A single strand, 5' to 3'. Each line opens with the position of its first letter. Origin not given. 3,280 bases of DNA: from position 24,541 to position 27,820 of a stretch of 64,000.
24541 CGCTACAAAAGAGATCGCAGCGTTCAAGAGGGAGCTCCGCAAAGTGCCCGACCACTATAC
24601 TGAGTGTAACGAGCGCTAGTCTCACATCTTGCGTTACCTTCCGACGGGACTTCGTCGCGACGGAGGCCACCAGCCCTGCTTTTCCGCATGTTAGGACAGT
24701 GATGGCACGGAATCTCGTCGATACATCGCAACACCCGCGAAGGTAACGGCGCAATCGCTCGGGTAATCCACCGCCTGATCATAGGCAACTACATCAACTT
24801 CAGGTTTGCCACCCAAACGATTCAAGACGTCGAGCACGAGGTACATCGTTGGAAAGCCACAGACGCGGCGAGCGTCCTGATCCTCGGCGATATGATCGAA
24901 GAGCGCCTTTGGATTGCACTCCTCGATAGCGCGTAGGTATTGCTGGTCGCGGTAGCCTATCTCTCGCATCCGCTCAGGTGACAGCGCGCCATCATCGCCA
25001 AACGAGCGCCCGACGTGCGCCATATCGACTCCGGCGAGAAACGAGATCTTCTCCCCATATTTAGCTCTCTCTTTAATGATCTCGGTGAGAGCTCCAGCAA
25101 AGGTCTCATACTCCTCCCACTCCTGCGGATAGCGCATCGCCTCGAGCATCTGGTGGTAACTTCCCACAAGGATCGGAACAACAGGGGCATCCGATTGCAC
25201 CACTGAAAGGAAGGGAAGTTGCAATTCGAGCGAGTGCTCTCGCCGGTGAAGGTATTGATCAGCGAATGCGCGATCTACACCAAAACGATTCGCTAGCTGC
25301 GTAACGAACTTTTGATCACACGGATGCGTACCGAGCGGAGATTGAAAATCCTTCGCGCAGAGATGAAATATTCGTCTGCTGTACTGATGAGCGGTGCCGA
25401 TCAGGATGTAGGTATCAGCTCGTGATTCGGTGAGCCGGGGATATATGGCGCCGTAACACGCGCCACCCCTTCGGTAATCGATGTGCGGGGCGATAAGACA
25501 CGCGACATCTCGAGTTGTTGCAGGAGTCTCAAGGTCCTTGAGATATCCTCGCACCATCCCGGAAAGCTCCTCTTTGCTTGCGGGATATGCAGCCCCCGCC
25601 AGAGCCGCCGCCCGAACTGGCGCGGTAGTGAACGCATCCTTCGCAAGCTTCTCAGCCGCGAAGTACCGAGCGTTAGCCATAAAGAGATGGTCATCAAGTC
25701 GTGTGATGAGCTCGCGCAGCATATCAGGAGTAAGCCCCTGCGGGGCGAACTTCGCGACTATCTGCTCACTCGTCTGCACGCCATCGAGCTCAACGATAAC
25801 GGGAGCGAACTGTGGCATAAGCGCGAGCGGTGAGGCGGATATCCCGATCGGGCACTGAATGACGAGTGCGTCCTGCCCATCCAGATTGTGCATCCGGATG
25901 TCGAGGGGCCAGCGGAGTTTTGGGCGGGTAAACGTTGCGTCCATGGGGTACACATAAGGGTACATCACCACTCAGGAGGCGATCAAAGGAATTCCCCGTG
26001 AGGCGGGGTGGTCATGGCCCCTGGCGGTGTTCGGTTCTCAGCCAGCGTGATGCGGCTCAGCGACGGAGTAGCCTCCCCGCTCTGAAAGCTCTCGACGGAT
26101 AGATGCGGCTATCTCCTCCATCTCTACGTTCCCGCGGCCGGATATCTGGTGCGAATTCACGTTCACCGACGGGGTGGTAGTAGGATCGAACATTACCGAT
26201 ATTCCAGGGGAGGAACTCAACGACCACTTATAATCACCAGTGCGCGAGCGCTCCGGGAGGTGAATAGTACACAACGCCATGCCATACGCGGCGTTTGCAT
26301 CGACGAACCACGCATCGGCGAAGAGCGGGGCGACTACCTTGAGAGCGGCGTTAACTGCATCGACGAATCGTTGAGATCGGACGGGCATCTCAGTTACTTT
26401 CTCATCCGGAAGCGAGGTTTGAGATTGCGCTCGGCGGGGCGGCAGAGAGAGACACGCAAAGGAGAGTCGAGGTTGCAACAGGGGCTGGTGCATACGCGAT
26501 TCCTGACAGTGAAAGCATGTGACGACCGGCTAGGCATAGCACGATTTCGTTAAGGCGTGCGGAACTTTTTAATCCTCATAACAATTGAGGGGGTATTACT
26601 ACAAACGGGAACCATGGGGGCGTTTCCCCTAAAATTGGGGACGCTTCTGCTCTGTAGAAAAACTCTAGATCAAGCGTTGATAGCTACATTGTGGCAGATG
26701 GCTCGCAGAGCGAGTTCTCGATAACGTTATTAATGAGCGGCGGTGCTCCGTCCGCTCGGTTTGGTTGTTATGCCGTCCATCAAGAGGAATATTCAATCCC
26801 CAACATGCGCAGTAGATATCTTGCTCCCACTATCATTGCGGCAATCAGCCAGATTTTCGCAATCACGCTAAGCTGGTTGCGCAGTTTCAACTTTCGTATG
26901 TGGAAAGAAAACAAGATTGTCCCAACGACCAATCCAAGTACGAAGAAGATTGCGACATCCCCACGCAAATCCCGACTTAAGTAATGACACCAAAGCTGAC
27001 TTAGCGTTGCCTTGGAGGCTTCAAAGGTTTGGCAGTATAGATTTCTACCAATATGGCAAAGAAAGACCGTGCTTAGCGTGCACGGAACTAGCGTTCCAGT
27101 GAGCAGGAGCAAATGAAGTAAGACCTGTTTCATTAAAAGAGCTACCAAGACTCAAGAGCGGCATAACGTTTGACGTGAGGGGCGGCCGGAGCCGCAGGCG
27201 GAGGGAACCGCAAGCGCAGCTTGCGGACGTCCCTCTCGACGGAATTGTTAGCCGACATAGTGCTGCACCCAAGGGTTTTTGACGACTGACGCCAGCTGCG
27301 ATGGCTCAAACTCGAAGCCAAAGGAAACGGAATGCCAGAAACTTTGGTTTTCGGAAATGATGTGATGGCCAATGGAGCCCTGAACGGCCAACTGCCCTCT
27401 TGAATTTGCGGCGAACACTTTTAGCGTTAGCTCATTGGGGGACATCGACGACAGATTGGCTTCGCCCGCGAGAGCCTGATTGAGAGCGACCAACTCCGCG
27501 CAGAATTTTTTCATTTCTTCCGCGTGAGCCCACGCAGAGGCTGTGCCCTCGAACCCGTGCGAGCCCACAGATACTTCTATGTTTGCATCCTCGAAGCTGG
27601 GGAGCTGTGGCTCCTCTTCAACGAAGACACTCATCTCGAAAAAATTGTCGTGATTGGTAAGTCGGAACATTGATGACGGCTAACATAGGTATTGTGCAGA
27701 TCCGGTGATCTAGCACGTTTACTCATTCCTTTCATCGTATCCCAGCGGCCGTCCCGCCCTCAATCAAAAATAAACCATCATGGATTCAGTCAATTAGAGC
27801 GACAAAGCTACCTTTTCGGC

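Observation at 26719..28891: Chromosomal integron whose two cassette boundaries pass an exact R''/R' complementarity test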

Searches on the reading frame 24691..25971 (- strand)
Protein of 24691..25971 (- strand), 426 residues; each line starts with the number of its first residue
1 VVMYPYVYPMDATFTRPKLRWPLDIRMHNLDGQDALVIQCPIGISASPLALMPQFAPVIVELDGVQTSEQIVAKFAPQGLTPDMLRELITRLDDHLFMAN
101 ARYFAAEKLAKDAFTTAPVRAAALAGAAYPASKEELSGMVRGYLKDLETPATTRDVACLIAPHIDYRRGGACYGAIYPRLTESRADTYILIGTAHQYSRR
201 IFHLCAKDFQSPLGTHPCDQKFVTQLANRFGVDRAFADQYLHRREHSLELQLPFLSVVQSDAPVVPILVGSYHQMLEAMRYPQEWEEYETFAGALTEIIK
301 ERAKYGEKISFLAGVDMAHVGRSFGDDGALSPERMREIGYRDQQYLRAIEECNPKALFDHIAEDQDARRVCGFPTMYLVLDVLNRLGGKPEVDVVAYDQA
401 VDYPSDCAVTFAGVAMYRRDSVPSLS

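Call 55: search_protein_families(library=pfam, proteins=[window:24691-25971:-], max_evalue=0.001)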
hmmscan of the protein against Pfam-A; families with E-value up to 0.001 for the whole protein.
window:24691-25971:- (426 aa): 1 family
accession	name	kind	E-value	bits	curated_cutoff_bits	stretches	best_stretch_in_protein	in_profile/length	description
PF01875.22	Memo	-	9.4e-42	143.5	27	1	122-413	2-267/269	Memo-like protein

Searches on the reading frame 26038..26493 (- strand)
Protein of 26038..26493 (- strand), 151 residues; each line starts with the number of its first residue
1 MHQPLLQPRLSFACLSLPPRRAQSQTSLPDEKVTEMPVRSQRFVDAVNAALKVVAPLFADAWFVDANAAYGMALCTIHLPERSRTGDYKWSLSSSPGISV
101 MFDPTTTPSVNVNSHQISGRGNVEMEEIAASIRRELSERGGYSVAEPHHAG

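Call 3: search_protein_families(library=ncbifam, proteins=[window:26038-26493:-], max_evalue=0.01)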
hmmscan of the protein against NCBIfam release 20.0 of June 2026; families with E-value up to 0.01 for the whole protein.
window:26038-26493:- (151 aa): 0 families

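Call 4: search_protein_families(library=pfam, proteins=[window:26038-26493:-], max_evalue=0.01)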
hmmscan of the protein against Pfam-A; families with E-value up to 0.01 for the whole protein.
window:26038-26493:- (151 aa): 0 families

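Call 34: find_encoding_contigs(protein=window:26038-26493:-, flank=10000)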
Protein window:26038-26493:- (151 aa): 1 contig read that carries it; 1 place shown.
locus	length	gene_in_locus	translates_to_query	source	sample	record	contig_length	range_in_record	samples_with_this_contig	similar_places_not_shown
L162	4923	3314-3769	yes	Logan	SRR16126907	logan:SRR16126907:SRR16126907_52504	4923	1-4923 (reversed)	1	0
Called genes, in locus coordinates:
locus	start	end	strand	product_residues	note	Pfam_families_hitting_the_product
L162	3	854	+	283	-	?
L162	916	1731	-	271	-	PF13495:Phage_int_SAM_4, PF00589:Phage_integrase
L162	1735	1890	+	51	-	-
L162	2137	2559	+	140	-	PF24716:WapI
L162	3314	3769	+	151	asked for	-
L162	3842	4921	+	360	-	?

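Call 60: search_protein_families(library=padloc, proteins=[window:26038-26493:-], max_evalue=0.01)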
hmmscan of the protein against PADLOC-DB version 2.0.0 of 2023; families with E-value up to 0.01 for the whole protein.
window:26038-26493:- (151 aa): 0 families

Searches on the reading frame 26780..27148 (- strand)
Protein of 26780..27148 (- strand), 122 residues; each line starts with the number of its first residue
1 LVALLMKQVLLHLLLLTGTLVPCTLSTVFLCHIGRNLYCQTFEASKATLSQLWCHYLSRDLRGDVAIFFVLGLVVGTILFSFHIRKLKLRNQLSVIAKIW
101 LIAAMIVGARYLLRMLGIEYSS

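Call 3: search_protein_families(library=ncbifam, proteins=[window:26780-27148:-], max_evalue=0.01)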
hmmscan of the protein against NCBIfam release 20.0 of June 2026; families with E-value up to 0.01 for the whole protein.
window:26780-27148:- (122 aa): 0 families

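Call 4: search_protein_families(library=pfam, proteins=[window:26780-27148:-], max_evalue=0.01)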
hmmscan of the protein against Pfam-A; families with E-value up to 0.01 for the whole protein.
window:26780-27148:- (122 aa): 0 families

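Call 39: find_homologous_proteins(query=window:26780-27148:-, max_evalue=0.01)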
Query window:26780-27148:- (122 aa): 1 proteins with E <= 0.01 among 20 candidates.
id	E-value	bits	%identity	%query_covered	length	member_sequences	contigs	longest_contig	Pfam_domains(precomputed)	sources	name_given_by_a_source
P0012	3.1e-65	236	96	96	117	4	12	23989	-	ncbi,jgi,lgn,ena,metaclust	jgi:hypothetical protein|metaclust:\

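Call 40: find_encoding_contigs(protein=P0012, flank=6000, max_places=10)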
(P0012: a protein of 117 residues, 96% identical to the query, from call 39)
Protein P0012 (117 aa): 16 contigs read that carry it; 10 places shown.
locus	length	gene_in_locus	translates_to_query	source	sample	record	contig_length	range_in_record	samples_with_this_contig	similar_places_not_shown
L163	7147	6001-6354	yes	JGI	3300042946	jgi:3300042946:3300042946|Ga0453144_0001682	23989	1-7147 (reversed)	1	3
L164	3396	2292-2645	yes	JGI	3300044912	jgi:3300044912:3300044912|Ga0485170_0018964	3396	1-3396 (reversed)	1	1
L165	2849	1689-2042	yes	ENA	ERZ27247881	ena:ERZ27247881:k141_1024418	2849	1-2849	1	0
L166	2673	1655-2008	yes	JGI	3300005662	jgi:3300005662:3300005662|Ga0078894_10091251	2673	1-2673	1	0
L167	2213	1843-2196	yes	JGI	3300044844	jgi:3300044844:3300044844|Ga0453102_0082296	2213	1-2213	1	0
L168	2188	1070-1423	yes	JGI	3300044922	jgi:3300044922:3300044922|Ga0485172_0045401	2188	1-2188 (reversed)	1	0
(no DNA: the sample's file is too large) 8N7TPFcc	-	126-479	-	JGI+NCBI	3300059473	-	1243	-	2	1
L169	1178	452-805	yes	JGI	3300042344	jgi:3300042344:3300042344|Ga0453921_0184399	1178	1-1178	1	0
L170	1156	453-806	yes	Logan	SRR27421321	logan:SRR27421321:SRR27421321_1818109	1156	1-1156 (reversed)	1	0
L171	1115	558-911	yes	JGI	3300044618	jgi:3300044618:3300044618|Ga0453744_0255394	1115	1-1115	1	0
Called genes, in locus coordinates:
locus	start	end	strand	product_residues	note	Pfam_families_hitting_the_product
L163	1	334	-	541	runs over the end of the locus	PF00115:COX1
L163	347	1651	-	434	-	PF02790:COX2_TM, PF00116:COX2, PF00034:Cytochrom_C, PF13442:Cytochrome_CBB3, PF00034:Cytochrom_C, PF13442:Cytochrome_CBB3 (weak)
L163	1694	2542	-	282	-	PF02630:SCO1-SenC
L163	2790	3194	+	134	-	PF01325:Fe_dep_repress (faint), PF02742:Fe_dep_repr_C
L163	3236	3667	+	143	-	PF09424:YqeY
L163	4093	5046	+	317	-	PF01370:Epimerase, PF16363:GDP_Man_Dehyd (faint), PF08338:DUF1731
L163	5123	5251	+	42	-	-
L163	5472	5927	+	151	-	-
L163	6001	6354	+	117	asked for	-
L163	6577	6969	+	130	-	PF00300:His_Phos_1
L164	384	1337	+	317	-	PF01370:Epimerase, PF16363:GDP_Man_Dehyd (faint), PF08338:DUF1731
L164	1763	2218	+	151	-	-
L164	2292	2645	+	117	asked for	-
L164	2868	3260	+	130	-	PF00300:His_Phos_1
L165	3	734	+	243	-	?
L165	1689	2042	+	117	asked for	-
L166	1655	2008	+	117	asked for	-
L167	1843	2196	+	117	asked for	-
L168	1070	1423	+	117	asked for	-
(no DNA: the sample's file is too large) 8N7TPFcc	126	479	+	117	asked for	-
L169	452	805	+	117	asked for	-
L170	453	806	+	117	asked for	-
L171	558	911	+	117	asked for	-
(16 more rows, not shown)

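Call 60: search_protein_families(library=padloc, proteins=[window:26780-27133:-], max_evalue=0.01)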
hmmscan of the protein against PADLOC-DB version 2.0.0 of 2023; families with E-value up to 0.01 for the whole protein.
window:26780-27133:- (117 aa): 0 families

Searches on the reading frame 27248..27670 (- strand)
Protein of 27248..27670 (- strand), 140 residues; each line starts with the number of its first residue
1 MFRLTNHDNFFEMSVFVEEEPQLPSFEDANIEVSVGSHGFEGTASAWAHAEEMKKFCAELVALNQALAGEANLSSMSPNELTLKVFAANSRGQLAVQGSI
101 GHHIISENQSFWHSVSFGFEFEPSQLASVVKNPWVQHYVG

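Call 3: search_protein_families(library=ncbifam, proteins=[window:27248-27670:-], max_evalue=0.01)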
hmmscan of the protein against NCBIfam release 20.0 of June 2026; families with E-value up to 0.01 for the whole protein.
window:27248-27670:- (140 aa): 0 families

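Call 4: search_protein_families(library=pfam, proteins=[window:27248-27670:-], max_evalue=0.01)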
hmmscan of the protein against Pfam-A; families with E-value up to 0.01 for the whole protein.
window:27248-27670:- (140 aa): 1 family
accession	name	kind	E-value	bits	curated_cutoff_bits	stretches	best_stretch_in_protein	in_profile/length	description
PF24716.1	WapI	-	5.5e-10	40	27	1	8-131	7-128/138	Immunity protein WapI-like family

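Call 33: find_encoding_contigs(protein=window:27248-27670:-, flank=10000)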
Protein window:27248-27670:- (140 aa): 1 contig read that carries it; 1 place shown.
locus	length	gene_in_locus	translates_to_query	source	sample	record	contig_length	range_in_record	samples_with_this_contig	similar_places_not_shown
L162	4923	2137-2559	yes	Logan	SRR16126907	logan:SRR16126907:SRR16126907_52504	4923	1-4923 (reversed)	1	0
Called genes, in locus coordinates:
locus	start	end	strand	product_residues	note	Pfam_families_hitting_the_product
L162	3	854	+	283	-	?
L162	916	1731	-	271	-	PF13495:Phage_int_SAM_4, PF00589:Phage_integrase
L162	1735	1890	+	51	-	-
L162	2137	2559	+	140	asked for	PF24716:WapI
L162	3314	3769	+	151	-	-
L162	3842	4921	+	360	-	?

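Call 38: find_homologous_proteins(query=window:27248-27670:-)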
Query window:27248-27670:- (140 aa): 11 proteins with E <= 0.001 among 24 candidates.
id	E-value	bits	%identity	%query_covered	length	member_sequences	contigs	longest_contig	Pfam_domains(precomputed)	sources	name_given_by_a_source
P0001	5.4e-87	307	100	100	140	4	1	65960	PF24716.2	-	-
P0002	4.3e-76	271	88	100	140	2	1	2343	PF24716.2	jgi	-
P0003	5.8e-61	222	75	100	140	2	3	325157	PF24716.2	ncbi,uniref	ncbi:hypothetical protein ACFONG_19470 [Uliginosibacterium paludis]|uniref:Uncharacterized protein n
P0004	1.3e-40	157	55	99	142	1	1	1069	PF24716.2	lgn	-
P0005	9.3e-38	147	54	100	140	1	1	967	PF24716.2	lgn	-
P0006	7.0e-35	138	51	100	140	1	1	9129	PF24716.2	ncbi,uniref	ncbi:hypothetical protein AACH06_29635 [Ideonella sp. DXS29W]|uniref:Uncharacterized protein n=1 Tax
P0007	1.5e-34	137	51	100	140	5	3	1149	PF24716.2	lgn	-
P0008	1.8e-34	137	49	96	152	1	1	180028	PF24716.2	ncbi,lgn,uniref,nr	ncbi:hypothetical protein [Rhizobacter sp. Root1221]|uniref:WapI family immunity protein n=1 Tax=Rhi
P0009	2.3e-34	136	47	98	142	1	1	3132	PF24716.2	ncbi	-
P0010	4.2e-34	136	52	100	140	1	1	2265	PF24716.2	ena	-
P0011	2.9e-23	100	41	100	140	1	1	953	-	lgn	-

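Call 41: find_encoding_contigs(protein=P0003, flank=6000, max_places=4)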
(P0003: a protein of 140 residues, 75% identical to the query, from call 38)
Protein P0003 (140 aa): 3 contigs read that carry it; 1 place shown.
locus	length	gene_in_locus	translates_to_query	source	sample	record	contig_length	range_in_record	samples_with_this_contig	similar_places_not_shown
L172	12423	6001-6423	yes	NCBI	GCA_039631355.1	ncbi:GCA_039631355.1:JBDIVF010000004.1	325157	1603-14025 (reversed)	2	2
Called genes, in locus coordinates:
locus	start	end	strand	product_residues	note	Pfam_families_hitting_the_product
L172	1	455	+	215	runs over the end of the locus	-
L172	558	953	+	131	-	PF00023:Ank (faint), PF12796:Ank_2, PF13606:Ank_3 (faint), PF13637:Ank_4 (weak)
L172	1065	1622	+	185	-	PF02163:Peptidase_M50 (faint)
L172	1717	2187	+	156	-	PF22522:DUF6998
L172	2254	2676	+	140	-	PF13451:zf_Tbcl (weak)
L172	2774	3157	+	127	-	-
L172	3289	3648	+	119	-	-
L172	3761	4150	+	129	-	-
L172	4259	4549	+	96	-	PF07119:DUF1375 (weak)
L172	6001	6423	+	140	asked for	PF24716:WapI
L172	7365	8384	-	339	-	PF01548:DEDD_Tnp_IS110, PF02371:Transposase_20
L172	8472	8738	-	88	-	-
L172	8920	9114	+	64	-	-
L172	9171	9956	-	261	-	-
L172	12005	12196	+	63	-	-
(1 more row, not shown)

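Call 42: find_encoding_contigs(protein=P0002, flank=6000, max_places=4)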
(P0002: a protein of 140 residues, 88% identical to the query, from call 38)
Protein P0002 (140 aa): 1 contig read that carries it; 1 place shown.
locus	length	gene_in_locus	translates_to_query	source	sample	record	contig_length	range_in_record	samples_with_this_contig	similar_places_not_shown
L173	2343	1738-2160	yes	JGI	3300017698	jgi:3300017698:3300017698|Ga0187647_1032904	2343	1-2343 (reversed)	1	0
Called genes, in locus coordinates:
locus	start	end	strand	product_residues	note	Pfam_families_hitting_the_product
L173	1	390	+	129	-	?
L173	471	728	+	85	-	-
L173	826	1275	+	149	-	-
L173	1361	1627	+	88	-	-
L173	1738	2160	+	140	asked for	PF24716:WapI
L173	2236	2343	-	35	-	?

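Call 60: search_protein_families(library=padloc, proteins=[window:27248-27670:-], max_evalue=0.01)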
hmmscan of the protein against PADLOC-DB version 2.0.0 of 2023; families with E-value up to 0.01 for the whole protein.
window:27248-27670:- (140 aa): 0 families
